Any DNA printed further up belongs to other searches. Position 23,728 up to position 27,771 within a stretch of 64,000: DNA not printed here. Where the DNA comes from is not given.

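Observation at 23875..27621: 1248-aa protein with an unknown N-terminal domain, a RecD-like helicase and a PD-(D/E)xK-like C-terminus: candidate single-polypeptide defence gene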

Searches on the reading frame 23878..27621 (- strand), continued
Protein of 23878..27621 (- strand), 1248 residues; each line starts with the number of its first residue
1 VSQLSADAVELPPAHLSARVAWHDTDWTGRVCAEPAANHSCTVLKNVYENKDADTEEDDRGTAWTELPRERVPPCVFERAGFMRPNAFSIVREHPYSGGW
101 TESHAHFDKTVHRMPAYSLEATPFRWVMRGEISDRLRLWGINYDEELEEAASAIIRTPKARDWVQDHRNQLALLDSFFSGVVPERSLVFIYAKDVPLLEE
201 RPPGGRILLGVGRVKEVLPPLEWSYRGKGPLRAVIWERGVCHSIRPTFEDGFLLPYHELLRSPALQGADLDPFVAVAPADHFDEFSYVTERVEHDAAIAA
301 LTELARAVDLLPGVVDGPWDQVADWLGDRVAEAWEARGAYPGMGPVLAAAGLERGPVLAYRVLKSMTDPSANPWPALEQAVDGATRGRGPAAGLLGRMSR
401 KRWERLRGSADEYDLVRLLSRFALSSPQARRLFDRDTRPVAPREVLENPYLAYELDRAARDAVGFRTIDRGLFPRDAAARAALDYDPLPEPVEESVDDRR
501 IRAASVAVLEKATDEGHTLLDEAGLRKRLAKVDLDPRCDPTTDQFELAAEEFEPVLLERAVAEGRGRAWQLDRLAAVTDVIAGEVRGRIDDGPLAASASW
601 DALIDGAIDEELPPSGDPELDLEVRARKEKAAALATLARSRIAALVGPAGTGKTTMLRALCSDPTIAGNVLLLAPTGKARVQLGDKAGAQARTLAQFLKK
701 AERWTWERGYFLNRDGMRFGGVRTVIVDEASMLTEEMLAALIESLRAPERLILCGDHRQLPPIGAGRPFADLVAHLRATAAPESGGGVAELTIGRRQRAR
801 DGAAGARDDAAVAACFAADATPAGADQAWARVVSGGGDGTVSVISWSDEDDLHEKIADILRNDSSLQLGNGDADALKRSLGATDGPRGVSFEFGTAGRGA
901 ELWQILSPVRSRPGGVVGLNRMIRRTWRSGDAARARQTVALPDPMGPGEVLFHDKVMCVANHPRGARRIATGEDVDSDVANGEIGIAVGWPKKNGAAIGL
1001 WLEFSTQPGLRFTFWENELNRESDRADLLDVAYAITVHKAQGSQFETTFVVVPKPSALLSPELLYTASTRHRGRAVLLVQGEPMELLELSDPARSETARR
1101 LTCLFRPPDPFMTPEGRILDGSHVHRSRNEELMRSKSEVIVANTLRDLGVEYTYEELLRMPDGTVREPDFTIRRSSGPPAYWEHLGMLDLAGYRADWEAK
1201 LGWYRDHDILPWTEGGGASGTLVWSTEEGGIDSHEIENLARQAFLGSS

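Call 38: find_encoding_contigs(protein=P0080, flank=10000, max_places=3)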
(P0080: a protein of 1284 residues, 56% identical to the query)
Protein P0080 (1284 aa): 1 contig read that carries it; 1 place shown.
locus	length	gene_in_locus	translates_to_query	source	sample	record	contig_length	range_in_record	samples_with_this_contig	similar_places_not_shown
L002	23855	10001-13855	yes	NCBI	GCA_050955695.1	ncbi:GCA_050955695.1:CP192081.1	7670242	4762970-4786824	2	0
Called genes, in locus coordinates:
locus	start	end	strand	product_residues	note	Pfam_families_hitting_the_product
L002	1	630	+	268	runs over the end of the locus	-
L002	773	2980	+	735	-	PF03176:MMPL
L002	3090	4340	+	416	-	PF23539:DUF7134, PF07730:HisKA_3, PF02518:HATPase_c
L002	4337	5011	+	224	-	PF00072:Response_reg, PF04545:Sigma70_r4 (weak), PF08281:Sigma70_r4_2, PF00196:GerE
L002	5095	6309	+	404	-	-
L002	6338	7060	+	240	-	PF13532:2OG-FeII_Oxy_2 (weak)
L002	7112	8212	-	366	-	PF03403:PAF-AH_p_II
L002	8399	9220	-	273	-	PF00882:Zn_dep_PLPC (weak), PF13803:DUF4184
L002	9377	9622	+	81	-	-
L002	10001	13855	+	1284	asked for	PF01443:Viral_helicase1 (faint), PF05970:PIF1 (weak), PF13245:AAA_19, PF13401:AAA_22 (faint), PF13604:AAA_30, PF13086:AAA_11 (weak), PF13538:UvrD_C_2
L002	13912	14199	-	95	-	-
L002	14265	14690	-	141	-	PF00583:Acetyltransf_1, PF13673:Acetyltransf_10 (weak), PF13508:Acetyltransf_7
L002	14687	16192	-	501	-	-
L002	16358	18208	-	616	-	PF02776:TPP_enzyme_N, PF00205:TPP_enzyme_M, PF02775:TPP_enzyme_C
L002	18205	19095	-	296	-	PF04962:KduI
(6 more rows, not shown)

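Call 68: search_solved_structures(query=window:23878-27621:-, max_evalue=0.001)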
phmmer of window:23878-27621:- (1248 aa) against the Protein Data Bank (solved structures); distinct sequences matched with E-value up to 0.001: 14.
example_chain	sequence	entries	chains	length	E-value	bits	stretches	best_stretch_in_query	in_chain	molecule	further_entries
3e1s_A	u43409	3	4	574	1.2e-17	66.3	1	497-772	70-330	Exodeoxyribonuclease V, subunit RecD | Exodeoxyribonuclease V, subunit RecD, putative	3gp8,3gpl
1w36_D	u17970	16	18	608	6.2e-16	60.6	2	629-923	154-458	EXODEOXYRIBONUCLEASE V ALPHA CHAIN | RecBCD enzyme subunit RecD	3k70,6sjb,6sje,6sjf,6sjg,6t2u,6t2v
5ld2_D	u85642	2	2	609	6.2e-16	60.6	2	629-923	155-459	RecBCD enzyme subunit RecD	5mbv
9kwf_B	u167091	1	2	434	4.4e-09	37.9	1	636-765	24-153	Putative deoxyribonuclease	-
3upu_A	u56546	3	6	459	1.1e-07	33.3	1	643-769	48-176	ATP-dependent DNA helicase dda | Dda helicase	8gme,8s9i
8bnv_A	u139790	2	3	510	8.9e-06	27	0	626-763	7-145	AAA family ATPase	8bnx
6s3e_A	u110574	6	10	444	0.00011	23.4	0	632-768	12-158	PIF1 helicase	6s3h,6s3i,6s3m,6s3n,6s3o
6s3p_A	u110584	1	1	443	0.00011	23.3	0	633-768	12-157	PIF1 helicase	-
7oar_A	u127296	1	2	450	0.00011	23.3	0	632-768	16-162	Pif1 helicase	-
7ada_A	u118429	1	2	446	0.00014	23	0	632-768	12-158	PIF1 helicase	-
6hph_A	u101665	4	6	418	0.00055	21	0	627-766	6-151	ATP-dependent DNA helicase PIF1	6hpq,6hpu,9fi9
9fb8_A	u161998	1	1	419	0.00055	21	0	627-766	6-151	ATP-dependent DNA helicase PIF1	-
5fhh_A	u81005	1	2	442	0.0006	20.9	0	627-766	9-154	ATP-dependent DNA helicase PIF1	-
6hpt_A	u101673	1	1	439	0.00061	20.9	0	627-766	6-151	ATP-dependent DNA helicase PIF1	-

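Call 87: find_encoding_contigs(protein=P0018, flank=8000, max_places=1)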
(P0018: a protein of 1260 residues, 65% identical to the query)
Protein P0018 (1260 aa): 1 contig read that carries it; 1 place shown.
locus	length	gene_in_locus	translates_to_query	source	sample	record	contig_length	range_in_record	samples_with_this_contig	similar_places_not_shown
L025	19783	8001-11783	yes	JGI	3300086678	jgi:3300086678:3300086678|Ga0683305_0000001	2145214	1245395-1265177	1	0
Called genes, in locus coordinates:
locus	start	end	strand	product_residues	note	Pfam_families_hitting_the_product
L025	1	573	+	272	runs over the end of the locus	PF01209:Ubie_methyltran, PF13847:Methyltransf_31, PF08241:Methyltransf_11, PF08242:Methyltransf_12, PF13649:Methyltransf_25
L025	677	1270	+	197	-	PF03551:PadR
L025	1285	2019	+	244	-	PF00005:ABC_tran, PF13304:AAA_21 (weak)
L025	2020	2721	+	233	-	PF00005:ABC_tran, PF13555:AAA_29 (weak), PF13401:AAA_22 (faint), PF13304:AAA_21 (weak)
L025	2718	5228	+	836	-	PF02687:FtsX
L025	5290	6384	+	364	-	PF10776:DUF2600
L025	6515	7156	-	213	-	PF00440:TetR_N, PF13305:TetR_C_33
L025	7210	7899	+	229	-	PF00378:ECH_1, PF16113:ECH_2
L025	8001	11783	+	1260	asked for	PF13086:AAA_11 (faint), PF13604:AAA_30, PF25199:nSTAND_NTPase5 (faint), PF00005:ABC_tran (faint), PF13245:AAA_19, PF13401:AAA_22 (weak), PF01443:Viral_helicase1 (weak), PF13538:UvrD_C_2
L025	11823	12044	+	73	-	-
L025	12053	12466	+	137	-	PF01850:PIN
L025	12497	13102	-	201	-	-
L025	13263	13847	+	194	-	PF03551:PadR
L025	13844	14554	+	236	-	PF00005:ABC_tran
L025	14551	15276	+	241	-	PF00005:ABC_tran, PF13304:AAA_21 (faint)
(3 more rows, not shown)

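Call 88: find_encoding_contigs(protein=P0060, flank=8000, max_places=1)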
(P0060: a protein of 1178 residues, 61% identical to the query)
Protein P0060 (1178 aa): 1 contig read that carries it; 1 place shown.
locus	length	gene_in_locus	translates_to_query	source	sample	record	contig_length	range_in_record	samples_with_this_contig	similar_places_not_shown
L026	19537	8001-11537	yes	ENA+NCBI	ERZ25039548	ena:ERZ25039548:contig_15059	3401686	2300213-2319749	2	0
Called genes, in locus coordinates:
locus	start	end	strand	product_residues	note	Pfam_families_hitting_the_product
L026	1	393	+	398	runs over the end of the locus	-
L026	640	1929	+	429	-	-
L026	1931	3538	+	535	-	PF20473:MmeI_Mtase, PF07669:Eco57I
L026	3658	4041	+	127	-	-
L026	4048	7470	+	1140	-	PF13091:PLDc_2, PF09565:RE_NgoFVII (weak), PF00176:SNF2-rel_dom (weak), PF00270:DEAD (faint), PF04851:ResIII (faint), PF00271:Helicase_C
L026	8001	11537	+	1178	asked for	PF13245:AAA_19, PF13604:AAA_30, PF01443:Viral_helicase1 (faint), PF13086:AAA_11 (weak), PF13538:UvrD_C_2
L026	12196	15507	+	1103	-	PF01048:PNP_UDP_1, PF00931:NB-ARC, PF17908:APAF1_C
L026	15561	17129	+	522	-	-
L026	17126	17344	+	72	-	-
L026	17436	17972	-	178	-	PF02441:Flavoprotein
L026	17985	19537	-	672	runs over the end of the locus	PF03704:BTAD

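Call 89: find_encoding_contigs(protein=P0099, flank=8000, max_places=1)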
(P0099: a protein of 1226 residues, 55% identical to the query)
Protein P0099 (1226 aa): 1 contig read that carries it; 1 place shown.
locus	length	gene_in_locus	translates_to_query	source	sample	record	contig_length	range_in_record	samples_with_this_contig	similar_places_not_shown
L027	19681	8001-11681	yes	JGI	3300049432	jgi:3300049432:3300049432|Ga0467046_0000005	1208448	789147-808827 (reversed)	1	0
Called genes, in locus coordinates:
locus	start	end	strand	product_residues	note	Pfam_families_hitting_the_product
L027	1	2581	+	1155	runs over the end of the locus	PF04257:RecC_N, PF27451:RecC_4th, PF17946:RecC_C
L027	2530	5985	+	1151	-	PF00580:UvrD-helicase, PF13245:AAA_19, PF13604:AAA_30 (faint), PF13361:UvrD_C, PF13538:UvrD_C_2 (faint)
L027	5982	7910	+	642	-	PF21185:RecD_N, PF00580:UvrD-helicase (faint), PF13086:AAA_11 (faint), PF13245:AAA_19, PF13604:AAA_30, PF01443:Viral_helicase1 (faint), PF18335:SH3_13 (weak), PF13538:UvrD_C_2, +1 more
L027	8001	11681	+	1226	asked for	PF13245:AAA_19, PF13604:AAA_30, PF01443:Viral_helicase1 (faint), PF13086:AAA_11 (weak), PF13538:UvrD_C_2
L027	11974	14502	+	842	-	PF13191:AAA_16 (weak), PF20703:nSTAND1 (weak)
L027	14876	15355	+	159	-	PF00589:Phage_integrase (faint)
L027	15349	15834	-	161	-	-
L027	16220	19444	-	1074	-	PF13191:AAA_16 (weak)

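Call 90: find_encoding_contigs(protein=P0109, flank=8000, max_places=1)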
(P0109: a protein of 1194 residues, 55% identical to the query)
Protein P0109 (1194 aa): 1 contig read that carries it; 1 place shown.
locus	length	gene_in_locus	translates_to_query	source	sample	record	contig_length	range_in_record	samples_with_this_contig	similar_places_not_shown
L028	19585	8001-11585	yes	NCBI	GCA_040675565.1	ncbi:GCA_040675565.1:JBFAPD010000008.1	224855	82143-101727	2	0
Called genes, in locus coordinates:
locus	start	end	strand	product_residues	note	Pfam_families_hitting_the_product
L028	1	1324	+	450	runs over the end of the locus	-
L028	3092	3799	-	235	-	PF00702:Hydrolase, PF12710:HAD (weak), PF13419:HAD_2, PF13242:Hydrolase_like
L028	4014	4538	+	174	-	-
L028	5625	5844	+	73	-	-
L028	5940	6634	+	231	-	PF00515:TPR_1 (faint), PF14559:TPR_19 (faint), PF24885:TPR_NPHP3 (faint), PF07719:TPR_2 (faint), PF13374:TPR_10, PF13424:TPR_12, PF13432:TPR_16 (weak), PF13374:TPR_10, +4 more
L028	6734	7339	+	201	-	-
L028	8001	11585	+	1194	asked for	PF05970:PIF1 (weak), PF01443:Viral_helicase1 (faint), PF02562:PhoH (faint), PF13245:AAA_19, PF13401:AAA_22 (faint), PF13604:AAA_30, PF13086:AAA_11 (weak), PF13538:UvrD_C_2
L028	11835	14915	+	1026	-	PF04851:ResIII, PF00176:SNF2-rel_dom, PF00271:Helicase_C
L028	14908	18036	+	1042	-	PF25794:SACS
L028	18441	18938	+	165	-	-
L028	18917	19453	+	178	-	PF01555:N6_N4_Mtase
